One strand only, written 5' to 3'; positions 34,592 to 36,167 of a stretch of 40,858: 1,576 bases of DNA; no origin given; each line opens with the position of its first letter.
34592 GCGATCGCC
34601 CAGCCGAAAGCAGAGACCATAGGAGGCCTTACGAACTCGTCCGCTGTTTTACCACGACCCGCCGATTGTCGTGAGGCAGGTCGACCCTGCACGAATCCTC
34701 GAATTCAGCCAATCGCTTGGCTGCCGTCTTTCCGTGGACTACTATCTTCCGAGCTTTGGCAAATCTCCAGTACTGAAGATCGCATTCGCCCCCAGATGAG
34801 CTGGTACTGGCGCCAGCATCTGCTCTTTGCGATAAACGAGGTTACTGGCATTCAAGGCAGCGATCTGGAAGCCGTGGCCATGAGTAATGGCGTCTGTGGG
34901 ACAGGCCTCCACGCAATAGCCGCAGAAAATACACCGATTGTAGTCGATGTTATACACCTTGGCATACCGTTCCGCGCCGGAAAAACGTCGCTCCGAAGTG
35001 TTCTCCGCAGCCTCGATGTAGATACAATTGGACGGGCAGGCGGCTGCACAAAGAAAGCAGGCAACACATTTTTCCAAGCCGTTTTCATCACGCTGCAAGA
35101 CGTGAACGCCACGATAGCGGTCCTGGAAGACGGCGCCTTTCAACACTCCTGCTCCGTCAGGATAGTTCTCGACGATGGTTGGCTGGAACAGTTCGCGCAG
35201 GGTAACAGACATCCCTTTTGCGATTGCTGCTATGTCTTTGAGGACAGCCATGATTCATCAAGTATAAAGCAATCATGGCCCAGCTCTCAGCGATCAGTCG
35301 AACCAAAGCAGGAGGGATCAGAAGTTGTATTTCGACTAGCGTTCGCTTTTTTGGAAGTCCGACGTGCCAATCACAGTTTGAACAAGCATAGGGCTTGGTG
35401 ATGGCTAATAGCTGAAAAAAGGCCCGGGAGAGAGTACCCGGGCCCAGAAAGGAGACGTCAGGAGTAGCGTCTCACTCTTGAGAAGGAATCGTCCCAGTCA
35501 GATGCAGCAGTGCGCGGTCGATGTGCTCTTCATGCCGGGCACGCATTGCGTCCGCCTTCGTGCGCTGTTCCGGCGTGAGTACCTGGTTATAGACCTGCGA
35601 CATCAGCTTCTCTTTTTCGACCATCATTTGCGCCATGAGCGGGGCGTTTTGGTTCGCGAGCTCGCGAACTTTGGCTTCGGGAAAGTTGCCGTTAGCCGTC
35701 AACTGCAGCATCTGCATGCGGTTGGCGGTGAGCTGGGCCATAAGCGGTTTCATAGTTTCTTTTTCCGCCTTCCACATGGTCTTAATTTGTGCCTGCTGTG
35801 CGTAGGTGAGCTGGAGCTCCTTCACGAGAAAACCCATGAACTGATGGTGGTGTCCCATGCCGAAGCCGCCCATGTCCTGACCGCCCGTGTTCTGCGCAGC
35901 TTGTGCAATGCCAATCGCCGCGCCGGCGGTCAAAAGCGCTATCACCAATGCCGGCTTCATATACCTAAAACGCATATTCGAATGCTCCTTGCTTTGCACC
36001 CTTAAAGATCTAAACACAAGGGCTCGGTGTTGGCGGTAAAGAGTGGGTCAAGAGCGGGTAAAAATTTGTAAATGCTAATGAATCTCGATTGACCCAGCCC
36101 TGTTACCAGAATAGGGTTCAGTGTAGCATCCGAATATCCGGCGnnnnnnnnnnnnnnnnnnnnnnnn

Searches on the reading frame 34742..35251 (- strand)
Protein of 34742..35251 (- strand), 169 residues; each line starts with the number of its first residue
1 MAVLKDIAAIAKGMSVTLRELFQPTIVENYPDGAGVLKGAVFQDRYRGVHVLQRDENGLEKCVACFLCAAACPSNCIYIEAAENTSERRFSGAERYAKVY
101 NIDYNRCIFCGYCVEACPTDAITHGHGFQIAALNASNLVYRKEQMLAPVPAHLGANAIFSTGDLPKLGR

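Call 55: search_protein_families(library=pfam, proteins=[window:34742-35251:-], max_evalue=0.0001)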
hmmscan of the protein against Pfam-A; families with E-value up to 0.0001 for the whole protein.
window:34742-35251:- (169 aa): 11 families
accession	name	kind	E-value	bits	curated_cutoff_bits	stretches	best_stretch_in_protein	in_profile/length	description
PF00037.32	Fer4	-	3.3e-13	49.3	21.1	1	101-123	2-24/24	4Fe-4S binding domain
PF12838.12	Fer4_7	-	2.3e-11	44.4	27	1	61-121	1-52/52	4Fe-4S dicluster domain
PF13237.11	Fer4_10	-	2.4e-10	40.6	25.5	2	59-118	6-53/53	4Fe-4S dicluster domain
PF13187.11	Fer4_9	-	4.6e-09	36.6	27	1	61-122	1-52/52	4Fe-4S dicluster domain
PF13183.11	Fer4_8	-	5.3e-09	36.9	27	0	105-136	3-34/68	4Fe-4S dicluster domain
PF14697.11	Fer4_21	-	7.8e-09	36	35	0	102-123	3-27/59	4Fe-4S dicluster domain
PF13484.11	Fer4_16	-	2.6e-08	34.9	30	1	106-131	1-25/66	4Fe-4S double cluster binding domain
PF12797.12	Fer4_2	-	2.1e-07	30.9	24.5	0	102-119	5-22/22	4Fe-4S binding domain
PF12837.12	Fer4_6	-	2.6e-07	30.7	25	1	102-122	4-24/24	4Fe-4S binding domain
PF13746.11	Fer4_18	-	4.3e-06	27.3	27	0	101-139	55-92/114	4Fe-4S dicluster domain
PF13534.11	Fer4_17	-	2.5e-05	25.2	22.2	0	61-120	1-59/61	4Fe-4S dicluster domain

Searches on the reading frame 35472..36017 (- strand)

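Call 55: search_protein_families(library=pfam, proteins=[window:35472-36017:-], max_evalue=0.0001)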
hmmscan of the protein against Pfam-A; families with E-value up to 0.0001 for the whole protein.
window:35472-36017:- (181 aa): 2 families
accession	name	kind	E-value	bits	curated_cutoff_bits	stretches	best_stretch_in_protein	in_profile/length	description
PF07813.17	LTXXQ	-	4.3e-13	50.3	24.3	1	58-157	3-98/100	LTXXQ motif family protein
PF13801.11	Metal_resist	-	6.2e-12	46.2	29.2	1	24-153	3-124/125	Heavy-metal resistance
